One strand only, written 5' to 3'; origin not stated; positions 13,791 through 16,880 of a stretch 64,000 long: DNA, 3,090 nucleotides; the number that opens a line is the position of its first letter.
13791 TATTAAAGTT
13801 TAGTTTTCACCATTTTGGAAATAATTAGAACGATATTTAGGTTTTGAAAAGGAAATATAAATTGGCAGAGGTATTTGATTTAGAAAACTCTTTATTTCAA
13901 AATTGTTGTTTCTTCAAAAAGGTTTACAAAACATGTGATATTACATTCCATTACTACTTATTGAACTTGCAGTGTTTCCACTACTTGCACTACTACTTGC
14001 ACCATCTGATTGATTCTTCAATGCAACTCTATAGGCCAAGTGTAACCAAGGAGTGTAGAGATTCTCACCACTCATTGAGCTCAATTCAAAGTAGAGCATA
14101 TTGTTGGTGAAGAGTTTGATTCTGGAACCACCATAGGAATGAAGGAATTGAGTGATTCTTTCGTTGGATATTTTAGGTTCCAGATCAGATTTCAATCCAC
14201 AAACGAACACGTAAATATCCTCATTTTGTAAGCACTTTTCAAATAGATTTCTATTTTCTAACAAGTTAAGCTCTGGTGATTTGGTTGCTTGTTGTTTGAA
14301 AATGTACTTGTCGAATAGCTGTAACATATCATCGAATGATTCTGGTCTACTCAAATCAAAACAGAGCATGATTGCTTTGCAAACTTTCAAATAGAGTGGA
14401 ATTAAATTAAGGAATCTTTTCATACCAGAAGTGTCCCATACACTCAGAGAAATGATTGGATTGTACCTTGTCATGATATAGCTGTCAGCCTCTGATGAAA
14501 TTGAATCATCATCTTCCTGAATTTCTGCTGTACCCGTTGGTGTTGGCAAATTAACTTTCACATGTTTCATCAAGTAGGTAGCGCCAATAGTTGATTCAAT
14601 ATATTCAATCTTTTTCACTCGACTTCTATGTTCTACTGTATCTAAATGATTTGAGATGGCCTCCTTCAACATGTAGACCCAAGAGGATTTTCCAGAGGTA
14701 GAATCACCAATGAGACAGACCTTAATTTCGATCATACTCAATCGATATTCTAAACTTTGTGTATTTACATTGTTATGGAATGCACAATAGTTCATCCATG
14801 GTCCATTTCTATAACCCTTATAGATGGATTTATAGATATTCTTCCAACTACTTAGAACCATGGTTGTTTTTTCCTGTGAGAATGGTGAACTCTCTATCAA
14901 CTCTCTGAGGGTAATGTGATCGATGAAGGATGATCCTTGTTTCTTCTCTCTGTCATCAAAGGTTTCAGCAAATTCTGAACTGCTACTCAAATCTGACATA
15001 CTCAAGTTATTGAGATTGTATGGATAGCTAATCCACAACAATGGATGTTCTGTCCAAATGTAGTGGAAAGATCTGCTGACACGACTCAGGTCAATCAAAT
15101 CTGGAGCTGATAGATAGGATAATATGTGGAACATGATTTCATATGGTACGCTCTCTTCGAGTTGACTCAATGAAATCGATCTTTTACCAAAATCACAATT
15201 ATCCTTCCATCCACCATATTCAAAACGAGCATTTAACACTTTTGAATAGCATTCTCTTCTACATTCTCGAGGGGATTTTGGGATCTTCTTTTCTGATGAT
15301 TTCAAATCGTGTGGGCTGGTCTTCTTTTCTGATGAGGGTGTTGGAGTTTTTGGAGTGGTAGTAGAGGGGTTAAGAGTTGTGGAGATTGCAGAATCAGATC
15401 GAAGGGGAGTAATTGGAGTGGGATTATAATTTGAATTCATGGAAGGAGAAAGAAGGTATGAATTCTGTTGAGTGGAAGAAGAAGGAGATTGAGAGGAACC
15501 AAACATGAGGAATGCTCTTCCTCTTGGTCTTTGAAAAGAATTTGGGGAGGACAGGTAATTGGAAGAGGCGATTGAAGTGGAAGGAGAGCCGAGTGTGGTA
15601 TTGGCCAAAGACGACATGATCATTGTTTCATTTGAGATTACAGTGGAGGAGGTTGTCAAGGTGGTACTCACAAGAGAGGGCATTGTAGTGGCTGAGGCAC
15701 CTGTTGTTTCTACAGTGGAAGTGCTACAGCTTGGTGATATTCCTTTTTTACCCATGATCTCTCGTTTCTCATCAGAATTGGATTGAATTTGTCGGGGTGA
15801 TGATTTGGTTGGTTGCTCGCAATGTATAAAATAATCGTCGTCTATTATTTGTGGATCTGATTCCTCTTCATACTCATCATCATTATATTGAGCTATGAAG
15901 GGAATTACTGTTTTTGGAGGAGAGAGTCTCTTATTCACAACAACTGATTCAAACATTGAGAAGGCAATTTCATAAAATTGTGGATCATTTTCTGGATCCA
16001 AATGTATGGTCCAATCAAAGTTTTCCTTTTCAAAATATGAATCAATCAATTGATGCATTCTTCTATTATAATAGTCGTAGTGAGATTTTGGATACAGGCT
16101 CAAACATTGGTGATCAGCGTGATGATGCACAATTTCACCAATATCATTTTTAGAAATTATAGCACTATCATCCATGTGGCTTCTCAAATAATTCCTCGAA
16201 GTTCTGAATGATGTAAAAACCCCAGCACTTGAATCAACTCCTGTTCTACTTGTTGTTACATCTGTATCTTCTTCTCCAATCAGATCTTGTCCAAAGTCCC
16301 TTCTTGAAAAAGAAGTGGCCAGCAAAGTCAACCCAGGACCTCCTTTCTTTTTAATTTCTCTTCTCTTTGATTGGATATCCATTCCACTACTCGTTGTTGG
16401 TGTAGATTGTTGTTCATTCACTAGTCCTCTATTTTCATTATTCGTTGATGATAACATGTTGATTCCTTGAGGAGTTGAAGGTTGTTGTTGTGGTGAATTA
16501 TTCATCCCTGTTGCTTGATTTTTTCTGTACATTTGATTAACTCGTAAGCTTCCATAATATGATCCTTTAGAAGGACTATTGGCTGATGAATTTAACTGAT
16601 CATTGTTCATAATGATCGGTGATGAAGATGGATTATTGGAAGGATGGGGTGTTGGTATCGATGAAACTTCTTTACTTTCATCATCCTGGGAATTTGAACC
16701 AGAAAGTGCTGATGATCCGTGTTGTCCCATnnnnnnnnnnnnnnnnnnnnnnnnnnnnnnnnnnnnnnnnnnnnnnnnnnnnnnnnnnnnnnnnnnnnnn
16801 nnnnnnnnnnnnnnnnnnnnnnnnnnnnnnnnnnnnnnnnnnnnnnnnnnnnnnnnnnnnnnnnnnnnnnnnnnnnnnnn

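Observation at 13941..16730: Single-exon protein fusing an F-box with a degenerate Ras-like GTPase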

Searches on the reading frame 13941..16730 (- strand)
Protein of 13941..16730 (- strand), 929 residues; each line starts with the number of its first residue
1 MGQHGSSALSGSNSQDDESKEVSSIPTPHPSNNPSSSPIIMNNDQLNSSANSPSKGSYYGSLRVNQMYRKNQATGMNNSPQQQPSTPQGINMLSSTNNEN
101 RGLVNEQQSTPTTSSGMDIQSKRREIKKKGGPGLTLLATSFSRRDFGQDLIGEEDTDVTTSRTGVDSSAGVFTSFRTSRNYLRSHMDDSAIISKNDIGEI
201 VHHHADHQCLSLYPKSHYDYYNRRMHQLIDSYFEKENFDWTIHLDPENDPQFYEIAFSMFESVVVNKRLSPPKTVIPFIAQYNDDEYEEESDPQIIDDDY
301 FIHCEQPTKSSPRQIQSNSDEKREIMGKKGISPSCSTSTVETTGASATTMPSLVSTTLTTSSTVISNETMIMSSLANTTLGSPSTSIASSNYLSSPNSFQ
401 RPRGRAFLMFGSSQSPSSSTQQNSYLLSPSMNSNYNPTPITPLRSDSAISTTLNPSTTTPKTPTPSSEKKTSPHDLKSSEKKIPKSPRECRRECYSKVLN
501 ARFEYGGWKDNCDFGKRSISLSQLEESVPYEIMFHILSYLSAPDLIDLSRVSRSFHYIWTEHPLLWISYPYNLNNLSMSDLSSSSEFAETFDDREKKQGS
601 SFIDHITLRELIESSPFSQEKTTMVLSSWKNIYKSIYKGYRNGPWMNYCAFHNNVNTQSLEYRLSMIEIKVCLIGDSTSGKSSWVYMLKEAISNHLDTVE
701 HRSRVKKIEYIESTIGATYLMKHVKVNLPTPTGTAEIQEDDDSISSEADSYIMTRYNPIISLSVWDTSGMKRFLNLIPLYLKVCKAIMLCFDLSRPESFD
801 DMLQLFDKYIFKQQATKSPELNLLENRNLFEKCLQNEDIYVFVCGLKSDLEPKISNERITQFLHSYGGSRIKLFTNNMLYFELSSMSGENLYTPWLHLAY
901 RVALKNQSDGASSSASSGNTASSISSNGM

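Call 3: search_protein_families(library=pfam, proteins=[window:13941-16730:-], max_evalue=10)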
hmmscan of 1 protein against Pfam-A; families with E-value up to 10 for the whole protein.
window:13941-16730:- (929 aa): 8 families
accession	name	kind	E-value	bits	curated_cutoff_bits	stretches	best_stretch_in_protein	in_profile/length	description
PF00071.28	Ras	-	3.4e-11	43.4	21.6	1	753-837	41-103/162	Ras family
PF12937.12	F-box-like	-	2.2e-09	37.4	24.3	1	527-566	3-41/47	F-box-like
PF08477.19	Roc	-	9.3e-09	36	27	2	758-799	54-95/119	Ras of Complex, Roc, domain of DAPkinase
PF00646.38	F-box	-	8.5e-08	32.2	20.5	1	528-565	4-41/43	F-box domain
PF00503.26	G-alpha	-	0.0062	16.1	48.8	1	664-830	20-144/333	G-protein alpha subunit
PF15966.10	F-box_4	-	0.017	15.5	32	1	527-556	7-36/116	F-box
PF00025.27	Arf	-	0.031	14.2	22.3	1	760-839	58-136/174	ADP-ribosylation factor family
PF16652.11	PH_13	-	0.13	12.6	27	1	633-702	71-142/155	Pleckstrin homology domain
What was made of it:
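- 15273..16712 (-): Predicted disordered S/T/P/N-rich region (aa 7-486). No Pfam hit (call 3).
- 15021..15161 (-): F-box (aa 524-570; Pfam match aa 527-566). PF12937 37.4 bits and PF00646 32.2 bits (call 3).
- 13986..14735 (-): Rab-derived GTPase-like domain (aa 666-915) with low-confidence insertions, roughly aa 690-712, 727-757 and 805-838. Pfam Ras and Roc (call 3).
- On F-box protein / SCF substrate receptor: Two Pfam F-box models score above their gathering cut-offs (call 3).
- On Rab40: No SOCS-box hit (call 3).
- On RhoBTB: No BTB hit (call 3).
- Checked: The domain matches exceed Pfam's curated cut-offs, so they are not chance: F-box-like PF12937 37.4 bits (cut-off 24.3), F-box PF00646 32.2 (20.5), Ras PF00071 43.4 (21.6), Roc PF08477 36.0 (27) (call 3).
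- Domains: Pfam scores above the cut-offs (call 3). There is no sequence similarity to Rcy1 beyond the F-box (call 3).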

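Call 4: search_protein_families(library=ncbifam, proteins=[window:13941-16730:-], max_evalue=10)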
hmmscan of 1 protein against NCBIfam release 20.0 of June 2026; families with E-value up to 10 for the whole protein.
window:13941-16730:- (929 aa): 1 family
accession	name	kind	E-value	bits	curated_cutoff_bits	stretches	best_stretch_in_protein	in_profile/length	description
TIGR00231.1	small_GTP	domain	3.2e-05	23.7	42.5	1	666-816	1-110/164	GTP-binding protein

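Call 5: search_solved_structures(query=window:13941-16730:-, max_evalue=10, show_alignments=3)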
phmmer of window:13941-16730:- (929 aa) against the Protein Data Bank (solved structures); distinct sequences matched with E-value up to 10: 335 (the best 60 are shown).
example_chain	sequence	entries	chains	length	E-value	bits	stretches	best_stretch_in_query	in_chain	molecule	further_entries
2v55_B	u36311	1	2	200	2e-07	32.8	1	760-807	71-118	RHO-RELATED GTP-BINDING PROTEIN RHOE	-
1m7b_A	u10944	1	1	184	2e-07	32.8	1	760-807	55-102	Rnd3/RhoE small GTP-binding protein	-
1gwn_A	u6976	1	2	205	2.7e-07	32.4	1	760-806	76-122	Rho-related GTP-binding protein RhoE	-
8vh4_B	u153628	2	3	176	5e-07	31.5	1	760-825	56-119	Ras-related protein Rab-12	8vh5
2il1_A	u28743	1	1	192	1.1e-06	30.3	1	760-825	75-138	Rab12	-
2rex_B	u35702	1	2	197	1.5e-06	29.9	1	759-806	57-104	Rho-related GTP-binding protein Rho6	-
2cls_A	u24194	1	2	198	1.5e-06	29.9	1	759-806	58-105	RHO-RELATED GTP-BINDING PROTEIN RHO6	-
3q3j_B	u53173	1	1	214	1.6e-06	29.8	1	759-806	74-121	Rho-related GTP-binding protein Rho6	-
1ek0_A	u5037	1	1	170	2e-06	29.5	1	758-803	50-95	PROTEIN (GTP-BINDING PROTEIN YPT51)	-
1yvd_A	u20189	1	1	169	4e-06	28.5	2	756-802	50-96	Ras-related protein Rab-22A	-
2fg5_A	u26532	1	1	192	4.5e-06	28.3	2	757-802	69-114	Ras-related protein Rab-31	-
2o52_A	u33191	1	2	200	5.3e-06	28.1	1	738-903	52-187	Ras-related protein Rab-4B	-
1z0j_A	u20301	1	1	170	5.7e-06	28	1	756-802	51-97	Ras-related protein Rab-22A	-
2bmd_A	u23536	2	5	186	2.6e-05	25.8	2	741-802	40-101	RAS-RELATED PROTEIN RAB4A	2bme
7kdc_A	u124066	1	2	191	3.1e-05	25.6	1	760-804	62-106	Rho-related GTP-binding protein RhoD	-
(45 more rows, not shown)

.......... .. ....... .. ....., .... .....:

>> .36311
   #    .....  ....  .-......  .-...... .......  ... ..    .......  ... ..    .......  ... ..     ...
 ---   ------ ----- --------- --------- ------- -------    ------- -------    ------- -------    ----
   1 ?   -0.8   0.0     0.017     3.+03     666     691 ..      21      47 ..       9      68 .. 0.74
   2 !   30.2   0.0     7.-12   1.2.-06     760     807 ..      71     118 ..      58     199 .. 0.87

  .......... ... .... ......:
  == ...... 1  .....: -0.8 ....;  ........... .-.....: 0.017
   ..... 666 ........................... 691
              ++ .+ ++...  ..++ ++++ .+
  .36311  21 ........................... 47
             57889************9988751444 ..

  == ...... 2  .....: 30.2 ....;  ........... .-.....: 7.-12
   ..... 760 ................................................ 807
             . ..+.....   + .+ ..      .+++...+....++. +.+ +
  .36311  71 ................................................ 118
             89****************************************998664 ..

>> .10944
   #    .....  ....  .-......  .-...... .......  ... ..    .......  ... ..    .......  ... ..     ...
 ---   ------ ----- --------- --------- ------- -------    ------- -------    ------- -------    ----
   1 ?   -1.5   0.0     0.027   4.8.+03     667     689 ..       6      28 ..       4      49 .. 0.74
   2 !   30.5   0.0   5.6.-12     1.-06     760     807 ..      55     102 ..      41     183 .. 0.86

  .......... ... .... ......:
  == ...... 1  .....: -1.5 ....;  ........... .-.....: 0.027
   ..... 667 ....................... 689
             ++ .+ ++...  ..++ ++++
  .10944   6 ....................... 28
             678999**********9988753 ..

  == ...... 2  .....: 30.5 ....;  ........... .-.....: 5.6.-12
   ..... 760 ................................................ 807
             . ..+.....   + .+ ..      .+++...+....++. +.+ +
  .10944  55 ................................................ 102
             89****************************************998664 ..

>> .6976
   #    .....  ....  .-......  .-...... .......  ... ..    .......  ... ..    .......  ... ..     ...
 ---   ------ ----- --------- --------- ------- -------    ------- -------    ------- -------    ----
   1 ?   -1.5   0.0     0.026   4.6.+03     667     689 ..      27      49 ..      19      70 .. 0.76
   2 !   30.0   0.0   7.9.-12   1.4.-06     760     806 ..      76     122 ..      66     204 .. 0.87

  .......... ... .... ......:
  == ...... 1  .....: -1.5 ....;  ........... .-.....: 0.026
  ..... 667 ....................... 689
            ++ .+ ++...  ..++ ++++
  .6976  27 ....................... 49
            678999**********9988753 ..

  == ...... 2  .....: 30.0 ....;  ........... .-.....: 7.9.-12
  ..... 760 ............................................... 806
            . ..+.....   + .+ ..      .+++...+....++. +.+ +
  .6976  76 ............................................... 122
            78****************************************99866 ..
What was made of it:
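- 13986..14735 (-): PDB sequence hits to RhoE and Rabs (call 5).
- Closest known: Rnd3/RhoE-type GTPase-deficient small GTPases. Same: These are the best single-sequence PDB hits, over WDTSG plus switch II and CFD[IL]SRPE[ST] (call 5).
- Tried and rejected: Rho/Rnd ancestry, suggested by the best single-sequence PDB hits (call 5): rejected.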

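Call 10: find_encoding_contigs(protein=window:13941-16730:-, flank=3000, max_places=4)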
Protein window:13941-16730:- (929 aa): no gene with exactly this product is on record in the collection.

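Call 24: list_cluster_members(proteins=[window:13944-16730:-, window:4927-5931:+, window:11463-12620:-, window:18565-20913:+, window:24497-25624:-, window:26530-28149:+, window:28200-29972:-, window:30645-31685:+, window:32300-33559:-, window:43860-45968:+])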
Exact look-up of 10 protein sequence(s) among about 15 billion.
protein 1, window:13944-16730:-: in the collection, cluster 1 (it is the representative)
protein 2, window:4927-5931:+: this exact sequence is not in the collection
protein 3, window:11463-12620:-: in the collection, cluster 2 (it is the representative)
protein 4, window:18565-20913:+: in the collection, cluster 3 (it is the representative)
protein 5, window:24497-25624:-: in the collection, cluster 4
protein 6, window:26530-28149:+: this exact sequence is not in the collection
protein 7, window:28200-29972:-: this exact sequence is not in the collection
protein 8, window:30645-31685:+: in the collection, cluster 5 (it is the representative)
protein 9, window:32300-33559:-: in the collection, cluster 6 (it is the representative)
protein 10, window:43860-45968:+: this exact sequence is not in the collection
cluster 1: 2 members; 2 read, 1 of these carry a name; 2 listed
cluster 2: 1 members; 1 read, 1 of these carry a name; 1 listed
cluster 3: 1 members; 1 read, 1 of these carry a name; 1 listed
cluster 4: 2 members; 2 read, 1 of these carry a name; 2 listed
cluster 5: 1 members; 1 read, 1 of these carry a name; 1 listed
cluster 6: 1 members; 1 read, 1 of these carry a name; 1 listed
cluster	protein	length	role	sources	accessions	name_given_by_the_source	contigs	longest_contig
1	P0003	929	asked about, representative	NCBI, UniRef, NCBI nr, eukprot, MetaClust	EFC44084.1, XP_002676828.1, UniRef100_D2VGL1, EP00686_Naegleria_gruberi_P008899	rab family small GTPase [Naegleria gruberi] | Rab family small GTPase n=1 Tax=Naegleria gruberi TaxID=5762 RepID=D2VGL1_NAEGR | XP_002676828.1 rab family small GTPase [Naegleria gruberi strain NEG-M]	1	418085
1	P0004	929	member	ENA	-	-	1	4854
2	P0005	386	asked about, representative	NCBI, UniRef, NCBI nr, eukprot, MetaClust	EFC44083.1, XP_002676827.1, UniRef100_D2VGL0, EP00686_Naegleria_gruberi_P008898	predicted protein [Naegleria gruberi] | Predicted protein n=1 Tax=Naegleria gruberi TaxID=5762 RepID=D2VGL0_NAEGR | uncharacterized protein NAEGRDRAFT_68017 [Naegleria gruberi]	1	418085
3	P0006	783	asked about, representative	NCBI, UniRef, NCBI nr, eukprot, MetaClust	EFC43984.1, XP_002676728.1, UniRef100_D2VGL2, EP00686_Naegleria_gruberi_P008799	rasGEF domain-containing protein [Naegleria gruberi] | RasGEF domain-containing protein n=1 Tax=Naegleria gruberi TaxID=5762 RepID=D2VGL2_NAEGR | XP_002676728.1 rasGEF domain-containing protein [Naegleria gruberi strain NEG-M]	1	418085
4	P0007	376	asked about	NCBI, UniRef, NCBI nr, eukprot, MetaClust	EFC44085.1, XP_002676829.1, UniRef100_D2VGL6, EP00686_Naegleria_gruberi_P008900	predicted protein [Naegleria gruberi] | Predicted protein n=1 Tax=Naegleria gruberi TaxID=5762 RepID=D2VGL6_NAEGR | uncharacterized protein NAEGRDRAFT_68023 [Naegleria gruberi]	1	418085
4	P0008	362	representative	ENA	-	-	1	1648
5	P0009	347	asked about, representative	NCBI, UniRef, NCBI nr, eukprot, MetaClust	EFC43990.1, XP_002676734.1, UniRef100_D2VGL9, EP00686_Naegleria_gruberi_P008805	predicted protein [Naegleria gruberi] | Predicted protein n=1 Tax=Naegleria gruberi TaxID=5762 RepID=D2VGL9_NAEGR | uncharacterized protein NAEGRDRAFT_68025 [Naegleria gruberi]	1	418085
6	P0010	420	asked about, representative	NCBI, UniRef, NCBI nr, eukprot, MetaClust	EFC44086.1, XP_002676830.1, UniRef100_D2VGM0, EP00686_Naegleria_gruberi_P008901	predicted protein [Naegleria gruberi] | Predicted protein n=1 Tax=Naegleria gruberi TaxID=5762 RepID=D2VGM0_NAEGR | uncharacterized protein NAEGRDRAFT_49376 [Naegleria gruberi]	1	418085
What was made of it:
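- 13941..16730 (-): Whole single-exon gene (929 codons plus stop). Identical to N. gruberi XP_002676828.1 / EFC44084.1 / D2VGL1_NAEGR, the orthologue of N. fowleri RabX13c. Exact-sequence look-up (call 24).
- Tried and rejected: The exact-sequence look-up (call 24) showed it is N. gruberi NEG-M itself.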

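Call 32: find_encoding_contigs(protein=P0004, flank=3000, max_places=3)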
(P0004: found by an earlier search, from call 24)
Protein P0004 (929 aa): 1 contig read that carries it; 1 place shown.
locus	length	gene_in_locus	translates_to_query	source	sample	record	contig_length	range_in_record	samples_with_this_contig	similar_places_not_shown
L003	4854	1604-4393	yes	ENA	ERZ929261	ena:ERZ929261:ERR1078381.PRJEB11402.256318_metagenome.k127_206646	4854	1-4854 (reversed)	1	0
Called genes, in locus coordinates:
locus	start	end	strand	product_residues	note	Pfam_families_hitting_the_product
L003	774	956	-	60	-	-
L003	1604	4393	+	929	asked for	PF00646:F-box, PF12937:F-box-like, PF08477:Roc (faint), PF00071:Ras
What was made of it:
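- Tried and rejected: Transcript evidence for the single exon: the second cluster member (P0004) turned out to be a metagenome contig, not a transcript (call 32).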

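Call 58: predict_structure(alignment_id=A3)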
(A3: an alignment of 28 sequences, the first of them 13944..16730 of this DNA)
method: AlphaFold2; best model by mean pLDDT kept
length: 929 residues; sequences in the alignment: 28
mean_pLDDT: 52.9   pTM: 0.48
mean pLDDT of the five models: 52.9, 52.6, 52.5, 50.6, 50.2
residues with pLDDT >= 90: 140; 70-90: 115; 50-70: 137; < 50: 537
segments of 3 or more residues with pLDDT < 50: 1-33, 35-37, 39-83, 85-454, 456-459, 461-464, 466-479, 506-512, 569-579, 590-604, 619-626, 916-922, 924-929
pLDDT, mean of each block of 10 residues (from residue 1): 34 36 38 35 29 31 34 33 36 30 30 33 33 34 32 34 34 33 32 35 34 37 46 41 40 46 38 31 32 31 29 28 28 27 28 28 28 30 31 31 29 32 31 32 32 38 40 46 63 56 51 53 74 76 77 77 62 46 51 45 50 49 52 55 76 90 91 93 88 60 55 72 91 62 64 83 94 92 96 96 97 95 92 94 89 87 77 77 81 93 87 54 42
secondary structure, 60 per line:
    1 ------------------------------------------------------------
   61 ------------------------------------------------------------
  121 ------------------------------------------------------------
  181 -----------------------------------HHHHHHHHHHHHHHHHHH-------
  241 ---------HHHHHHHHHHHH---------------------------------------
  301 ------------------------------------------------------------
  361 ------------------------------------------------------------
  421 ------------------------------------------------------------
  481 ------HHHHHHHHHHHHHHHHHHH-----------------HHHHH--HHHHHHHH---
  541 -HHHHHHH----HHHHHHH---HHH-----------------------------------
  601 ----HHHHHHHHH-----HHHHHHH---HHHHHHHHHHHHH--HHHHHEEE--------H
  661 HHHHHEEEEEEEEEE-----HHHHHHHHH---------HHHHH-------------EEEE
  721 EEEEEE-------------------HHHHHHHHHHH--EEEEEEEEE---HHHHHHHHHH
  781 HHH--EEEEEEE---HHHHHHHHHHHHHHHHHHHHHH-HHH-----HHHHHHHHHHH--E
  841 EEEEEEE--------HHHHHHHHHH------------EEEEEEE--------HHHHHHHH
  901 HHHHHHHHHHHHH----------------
elements in order (helices of 4 or more, strands of 3 or more residues): H216-233 H250-261 H487-505 H523-527 H530-537 H542-548 H553-559 H605-613 H619-625 H629-641 H644-648 E649-651 H660-665 E666-675 H681-689 H699-703 E717-726 H746-756 E759-767 H771-783 E786-792 H796-817 H827-837 E840-847 H856-865 E878-884 H893-913
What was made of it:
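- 15273..16712 (-): Full-length AF2 gives pLDDT below 50 for almost all of aa 1-480 (call 58).
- On TbFRP (Euglenozoa): No FYVE hit even at E up to 10 (call 3). aa 1-480 are predicted disordered (call 58).
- Disorder: call 58. The long disordered arm (call 58) could offer ubiquitination or initiation sites.
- Tried and rejected: FYVE, SOCS-box or BTB domains hidden in the N-terminal arm: no Pfam or NCBIfam hit (calls 3, 4), and the arm is predicted disordered (call 58).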
